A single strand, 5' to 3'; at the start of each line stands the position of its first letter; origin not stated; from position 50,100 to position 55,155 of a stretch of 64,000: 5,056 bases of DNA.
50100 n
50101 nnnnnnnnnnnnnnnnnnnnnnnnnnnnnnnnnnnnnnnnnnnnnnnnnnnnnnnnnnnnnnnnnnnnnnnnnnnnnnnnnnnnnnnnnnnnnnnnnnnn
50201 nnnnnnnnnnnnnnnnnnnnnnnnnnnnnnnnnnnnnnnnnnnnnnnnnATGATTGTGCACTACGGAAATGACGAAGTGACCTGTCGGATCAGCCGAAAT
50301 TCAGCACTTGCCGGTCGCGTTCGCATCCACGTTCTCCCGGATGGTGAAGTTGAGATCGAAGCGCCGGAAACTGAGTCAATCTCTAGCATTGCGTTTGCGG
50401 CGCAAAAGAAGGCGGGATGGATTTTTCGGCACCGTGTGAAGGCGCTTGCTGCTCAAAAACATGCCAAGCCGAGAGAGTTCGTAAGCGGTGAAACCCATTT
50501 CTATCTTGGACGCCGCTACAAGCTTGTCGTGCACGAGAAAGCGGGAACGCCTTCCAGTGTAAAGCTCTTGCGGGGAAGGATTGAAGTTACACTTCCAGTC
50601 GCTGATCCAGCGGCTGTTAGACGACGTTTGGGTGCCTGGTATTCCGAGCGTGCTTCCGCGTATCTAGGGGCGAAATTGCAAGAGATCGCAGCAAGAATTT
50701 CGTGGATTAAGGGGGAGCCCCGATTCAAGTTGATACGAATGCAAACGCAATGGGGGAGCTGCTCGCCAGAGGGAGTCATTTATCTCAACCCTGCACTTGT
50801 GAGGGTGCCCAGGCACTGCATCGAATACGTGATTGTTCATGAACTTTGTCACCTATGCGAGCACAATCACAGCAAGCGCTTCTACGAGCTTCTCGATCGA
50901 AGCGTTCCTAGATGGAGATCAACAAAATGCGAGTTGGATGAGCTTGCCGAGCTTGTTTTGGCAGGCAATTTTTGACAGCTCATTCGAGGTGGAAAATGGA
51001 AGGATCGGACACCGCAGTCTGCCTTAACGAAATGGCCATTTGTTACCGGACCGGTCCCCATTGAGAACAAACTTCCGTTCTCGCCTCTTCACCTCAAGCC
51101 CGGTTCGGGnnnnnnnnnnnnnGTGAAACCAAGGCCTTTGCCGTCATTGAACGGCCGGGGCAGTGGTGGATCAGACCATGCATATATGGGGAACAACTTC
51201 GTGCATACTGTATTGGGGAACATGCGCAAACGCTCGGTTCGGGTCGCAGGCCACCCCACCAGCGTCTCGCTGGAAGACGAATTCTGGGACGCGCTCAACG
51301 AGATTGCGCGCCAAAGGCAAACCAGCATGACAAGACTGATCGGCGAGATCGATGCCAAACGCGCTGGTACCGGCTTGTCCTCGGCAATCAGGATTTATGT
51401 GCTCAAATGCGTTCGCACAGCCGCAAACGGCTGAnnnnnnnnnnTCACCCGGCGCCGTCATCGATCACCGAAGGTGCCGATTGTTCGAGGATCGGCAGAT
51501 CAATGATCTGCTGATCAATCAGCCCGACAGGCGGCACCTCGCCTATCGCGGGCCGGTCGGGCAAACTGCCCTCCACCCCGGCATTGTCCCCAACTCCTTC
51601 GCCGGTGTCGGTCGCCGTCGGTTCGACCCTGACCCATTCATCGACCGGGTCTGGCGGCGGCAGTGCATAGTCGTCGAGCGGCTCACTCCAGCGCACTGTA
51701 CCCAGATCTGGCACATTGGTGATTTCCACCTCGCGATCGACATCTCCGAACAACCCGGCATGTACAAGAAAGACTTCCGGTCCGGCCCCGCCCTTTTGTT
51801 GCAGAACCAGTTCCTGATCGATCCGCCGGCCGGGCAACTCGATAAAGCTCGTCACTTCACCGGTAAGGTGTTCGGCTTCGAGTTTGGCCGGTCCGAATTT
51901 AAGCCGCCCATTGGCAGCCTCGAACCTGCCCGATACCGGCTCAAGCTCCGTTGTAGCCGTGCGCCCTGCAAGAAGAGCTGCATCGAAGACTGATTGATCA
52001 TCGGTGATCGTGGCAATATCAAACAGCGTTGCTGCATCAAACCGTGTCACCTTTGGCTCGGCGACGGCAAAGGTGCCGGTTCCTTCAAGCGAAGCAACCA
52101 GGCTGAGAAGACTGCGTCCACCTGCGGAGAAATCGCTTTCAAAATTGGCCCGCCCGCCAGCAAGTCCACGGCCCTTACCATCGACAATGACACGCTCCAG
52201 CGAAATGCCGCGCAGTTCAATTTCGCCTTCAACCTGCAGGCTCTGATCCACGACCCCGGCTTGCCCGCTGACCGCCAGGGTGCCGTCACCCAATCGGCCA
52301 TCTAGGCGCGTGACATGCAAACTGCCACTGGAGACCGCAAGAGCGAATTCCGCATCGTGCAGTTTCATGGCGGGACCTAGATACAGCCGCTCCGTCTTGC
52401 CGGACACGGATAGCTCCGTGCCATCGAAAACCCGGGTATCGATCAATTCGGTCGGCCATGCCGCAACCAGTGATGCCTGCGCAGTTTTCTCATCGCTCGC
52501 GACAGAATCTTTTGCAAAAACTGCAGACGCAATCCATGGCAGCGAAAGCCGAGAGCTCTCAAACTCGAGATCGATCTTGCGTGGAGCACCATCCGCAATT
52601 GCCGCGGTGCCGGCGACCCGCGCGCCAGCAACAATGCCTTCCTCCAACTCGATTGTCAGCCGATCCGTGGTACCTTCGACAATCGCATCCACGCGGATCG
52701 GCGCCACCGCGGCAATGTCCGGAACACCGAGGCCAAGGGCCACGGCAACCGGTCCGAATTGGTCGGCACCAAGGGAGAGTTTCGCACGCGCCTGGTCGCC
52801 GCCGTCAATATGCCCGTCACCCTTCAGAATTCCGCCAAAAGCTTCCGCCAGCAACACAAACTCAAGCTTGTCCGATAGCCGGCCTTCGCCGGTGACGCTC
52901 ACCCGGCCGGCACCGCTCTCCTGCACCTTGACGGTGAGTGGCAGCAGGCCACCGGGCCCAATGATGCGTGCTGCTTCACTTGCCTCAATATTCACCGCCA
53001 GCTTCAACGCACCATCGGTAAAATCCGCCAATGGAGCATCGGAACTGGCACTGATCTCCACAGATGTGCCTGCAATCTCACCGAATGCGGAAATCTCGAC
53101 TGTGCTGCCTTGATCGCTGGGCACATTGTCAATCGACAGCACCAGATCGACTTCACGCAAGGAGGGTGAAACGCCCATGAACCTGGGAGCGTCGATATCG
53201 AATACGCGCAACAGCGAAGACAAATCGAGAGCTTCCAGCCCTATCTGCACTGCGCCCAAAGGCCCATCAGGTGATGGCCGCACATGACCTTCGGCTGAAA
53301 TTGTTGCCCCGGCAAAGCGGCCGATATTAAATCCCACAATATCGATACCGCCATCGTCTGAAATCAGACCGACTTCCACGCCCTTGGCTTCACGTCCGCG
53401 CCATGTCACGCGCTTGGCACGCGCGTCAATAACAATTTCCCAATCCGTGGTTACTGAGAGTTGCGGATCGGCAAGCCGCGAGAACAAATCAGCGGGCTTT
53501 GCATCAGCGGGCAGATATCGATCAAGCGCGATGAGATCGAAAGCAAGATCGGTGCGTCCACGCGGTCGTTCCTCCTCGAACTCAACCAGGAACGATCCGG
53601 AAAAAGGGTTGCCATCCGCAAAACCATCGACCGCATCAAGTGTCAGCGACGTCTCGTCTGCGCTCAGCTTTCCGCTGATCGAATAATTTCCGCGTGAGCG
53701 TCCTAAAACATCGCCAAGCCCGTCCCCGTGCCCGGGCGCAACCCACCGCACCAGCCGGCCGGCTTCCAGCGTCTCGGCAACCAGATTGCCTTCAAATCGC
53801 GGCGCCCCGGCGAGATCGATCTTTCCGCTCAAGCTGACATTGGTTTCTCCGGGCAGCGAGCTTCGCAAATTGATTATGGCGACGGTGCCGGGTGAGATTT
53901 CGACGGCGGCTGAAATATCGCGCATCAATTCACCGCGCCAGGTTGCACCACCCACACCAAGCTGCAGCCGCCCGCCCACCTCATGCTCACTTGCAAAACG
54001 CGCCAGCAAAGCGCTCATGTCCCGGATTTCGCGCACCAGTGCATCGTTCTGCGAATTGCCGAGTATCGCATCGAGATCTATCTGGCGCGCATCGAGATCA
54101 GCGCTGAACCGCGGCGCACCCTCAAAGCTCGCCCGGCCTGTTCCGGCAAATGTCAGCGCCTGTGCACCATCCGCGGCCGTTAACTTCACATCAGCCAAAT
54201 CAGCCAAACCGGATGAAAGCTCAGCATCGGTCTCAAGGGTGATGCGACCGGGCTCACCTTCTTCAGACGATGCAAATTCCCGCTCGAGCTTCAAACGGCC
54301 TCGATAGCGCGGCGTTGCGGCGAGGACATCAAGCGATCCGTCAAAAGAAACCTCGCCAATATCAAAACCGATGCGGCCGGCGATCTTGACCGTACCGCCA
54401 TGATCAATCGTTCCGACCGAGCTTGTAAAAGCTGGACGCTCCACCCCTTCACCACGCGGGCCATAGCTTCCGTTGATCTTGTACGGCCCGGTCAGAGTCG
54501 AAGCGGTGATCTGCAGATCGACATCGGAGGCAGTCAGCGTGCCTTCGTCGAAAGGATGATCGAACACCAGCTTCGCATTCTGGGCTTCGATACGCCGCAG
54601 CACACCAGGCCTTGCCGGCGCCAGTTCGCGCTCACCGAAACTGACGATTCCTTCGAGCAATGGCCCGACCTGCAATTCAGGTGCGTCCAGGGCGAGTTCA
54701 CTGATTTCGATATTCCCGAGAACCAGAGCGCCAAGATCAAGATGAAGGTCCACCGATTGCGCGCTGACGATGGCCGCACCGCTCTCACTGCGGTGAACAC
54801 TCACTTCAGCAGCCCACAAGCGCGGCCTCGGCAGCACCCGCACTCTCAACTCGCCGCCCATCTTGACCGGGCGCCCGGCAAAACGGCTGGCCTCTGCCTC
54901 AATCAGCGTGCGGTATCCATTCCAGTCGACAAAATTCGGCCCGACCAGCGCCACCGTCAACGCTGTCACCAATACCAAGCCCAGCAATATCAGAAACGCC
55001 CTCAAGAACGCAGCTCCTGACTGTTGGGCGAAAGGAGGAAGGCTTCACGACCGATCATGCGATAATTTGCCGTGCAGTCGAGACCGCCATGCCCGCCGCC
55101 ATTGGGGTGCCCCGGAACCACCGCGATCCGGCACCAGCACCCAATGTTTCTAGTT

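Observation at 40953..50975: Seven-gene Type I RM operon in which every junction is a start/stop overlap, carrying two S subunits and three non-RM passengers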

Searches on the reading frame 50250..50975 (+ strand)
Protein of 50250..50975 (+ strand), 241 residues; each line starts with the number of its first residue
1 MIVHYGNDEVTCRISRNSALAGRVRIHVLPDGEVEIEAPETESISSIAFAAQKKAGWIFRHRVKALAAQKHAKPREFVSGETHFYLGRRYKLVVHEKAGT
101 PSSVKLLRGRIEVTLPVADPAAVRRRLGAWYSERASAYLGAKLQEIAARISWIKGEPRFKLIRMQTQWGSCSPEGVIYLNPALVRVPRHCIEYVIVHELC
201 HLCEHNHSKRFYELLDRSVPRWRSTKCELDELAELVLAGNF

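Call 4: search_protein_families(library=pfam, proteins=[window:50250-50975:+], max_evalue=0.01)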
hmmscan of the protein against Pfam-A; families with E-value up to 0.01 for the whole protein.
window:50250-50975:+ (241 aa): 4 families
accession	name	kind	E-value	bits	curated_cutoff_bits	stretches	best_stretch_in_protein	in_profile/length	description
PF01863.23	YgjP-like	-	6.2e-55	186.8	26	1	23-231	2-206/207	YgjP-like, metallopeptidase domain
PF08325.16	WLM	-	0.0001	22.9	26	1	187-217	79-109/190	WLM domain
PF10263.15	SprT-like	-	0.0006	20.1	25.6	1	163-205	28-75/108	SprT-like family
PF18993.5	Rv0078B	-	0.0082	16.6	27.1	0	104-142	20-58/63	Rv0078B-related antitoxin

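Call 5: search_protein_families(library=padloc, proteins=[window:50250-50975:+], max_evalue=0.01)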
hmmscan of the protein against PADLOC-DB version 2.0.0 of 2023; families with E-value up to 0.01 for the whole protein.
window:50250-50975:+ (241 aa): 0 families

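Call 6: search_protein_families(library=ncbifam, proteins=[window:50250-50975:+], max_evalue=0.001)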
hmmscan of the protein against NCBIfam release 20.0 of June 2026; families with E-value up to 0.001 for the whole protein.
window:50250-50975:+ (241 aa): 0 families

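Call 101: search_solved_structures(query=window:50250-50972:+, max_evalue=0.01)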
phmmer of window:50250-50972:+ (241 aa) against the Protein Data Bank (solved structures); distinct sequences matched with E-value up to 0.01: 1.
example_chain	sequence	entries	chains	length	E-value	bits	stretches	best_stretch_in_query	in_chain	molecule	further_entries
4jiu_A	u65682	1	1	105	0.0046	19.5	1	174-228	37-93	Proabylysin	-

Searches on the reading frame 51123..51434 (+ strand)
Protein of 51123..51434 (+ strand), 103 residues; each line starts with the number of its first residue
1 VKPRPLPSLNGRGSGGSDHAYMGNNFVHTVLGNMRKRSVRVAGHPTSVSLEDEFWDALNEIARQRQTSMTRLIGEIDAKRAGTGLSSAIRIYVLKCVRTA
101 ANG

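Call 11: search_protein_families(library=pfam, proteins=[window:51123-51434:+], max_evalue=0.01)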
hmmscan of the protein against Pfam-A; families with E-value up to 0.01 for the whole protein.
window:51123-51434:+ (103 aa): 2 families
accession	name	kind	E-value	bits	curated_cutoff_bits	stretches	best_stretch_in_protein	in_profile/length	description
PF13467.12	RHH_4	-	1.4e-24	86.3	25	1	35-95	2-65/67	Ribbon-helix-helix domain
PF01402.27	RHH_1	-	0.0018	18.6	20.5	0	46-73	2-29/39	Ribbon-helix-helix protein, copG family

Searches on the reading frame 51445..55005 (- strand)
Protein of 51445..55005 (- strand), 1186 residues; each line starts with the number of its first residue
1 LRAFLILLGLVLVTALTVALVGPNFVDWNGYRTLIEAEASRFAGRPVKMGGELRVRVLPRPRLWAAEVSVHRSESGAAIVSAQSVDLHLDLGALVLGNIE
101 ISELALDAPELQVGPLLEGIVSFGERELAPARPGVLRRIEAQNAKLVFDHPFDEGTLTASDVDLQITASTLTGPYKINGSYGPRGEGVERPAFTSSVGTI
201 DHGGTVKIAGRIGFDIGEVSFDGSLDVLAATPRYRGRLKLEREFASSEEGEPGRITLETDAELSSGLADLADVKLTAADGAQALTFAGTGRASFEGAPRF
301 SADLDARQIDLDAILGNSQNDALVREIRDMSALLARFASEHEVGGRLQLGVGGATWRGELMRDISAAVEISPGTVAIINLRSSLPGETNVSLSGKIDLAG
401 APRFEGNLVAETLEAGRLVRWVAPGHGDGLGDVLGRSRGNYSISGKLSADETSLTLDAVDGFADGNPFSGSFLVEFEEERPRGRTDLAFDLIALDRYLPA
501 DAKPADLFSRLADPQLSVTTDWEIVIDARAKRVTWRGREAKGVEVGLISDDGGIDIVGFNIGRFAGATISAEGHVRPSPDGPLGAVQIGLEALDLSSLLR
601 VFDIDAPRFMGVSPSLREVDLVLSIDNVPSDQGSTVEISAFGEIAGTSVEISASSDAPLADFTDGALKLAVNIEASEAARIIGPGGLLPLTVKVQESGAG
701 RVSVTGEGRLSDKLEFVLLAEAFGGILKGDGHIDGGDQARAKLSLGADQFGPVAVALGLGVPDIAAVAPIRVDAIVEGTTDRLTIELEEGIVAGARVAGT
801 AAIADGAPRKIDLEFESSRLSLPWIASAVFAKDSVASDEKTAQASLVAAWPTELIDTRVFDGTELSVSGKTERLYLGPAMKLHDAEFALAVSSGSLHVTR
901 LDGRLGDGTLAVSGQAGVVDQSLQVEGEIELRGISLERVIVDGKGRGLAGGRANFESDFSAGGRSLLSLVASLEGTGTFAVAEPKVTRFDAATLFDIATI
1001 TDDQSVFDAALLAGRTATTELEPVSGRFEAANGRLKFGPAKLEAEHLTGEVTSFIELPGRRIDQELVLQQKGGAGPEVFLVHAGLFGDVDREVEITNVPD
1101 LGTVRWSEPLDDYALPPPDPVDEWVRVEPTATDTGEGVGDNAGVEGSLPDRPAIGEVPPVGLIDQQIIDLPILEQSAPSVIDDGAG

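Call 6: search_protein_families(library=ncbifam, proteins=[window:51445-55005:-], max_evalue=0.001)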
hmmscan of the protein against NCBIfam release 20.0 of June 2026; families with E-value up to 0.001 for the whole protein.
window:51445-55005:- (1186 aa): 1 family
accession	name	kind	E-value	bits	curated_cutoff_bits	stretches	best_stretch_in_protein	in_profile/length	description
NF008091.0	PRK10833.1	equivalog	1.1e-19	70.5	412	1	879-1075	355-548/618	outer membrane assembly protein AsmA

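Call 11: search_protein_families(library=pfam, proteins=[window:51445-55005:-], max_evalue=0.01)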
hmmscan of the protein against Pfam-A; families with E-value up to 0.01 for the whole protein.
window:51445-55005:- (1186 aa): 3 families
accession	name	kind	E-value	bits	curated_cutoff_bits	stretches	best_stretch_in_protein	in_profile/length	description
PF05170.20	AsmA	-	6.6e-20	71.9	29.8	2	4-116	9-120/607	AsmA family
PF05359.17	DUF748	-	0.00042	18.9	50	1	2-285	16-287/1037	Domain of Unknown Function (DUF748)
PF13116.12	YhdP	-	0.00072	18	46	1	6-116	10-123/1224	YhdP protein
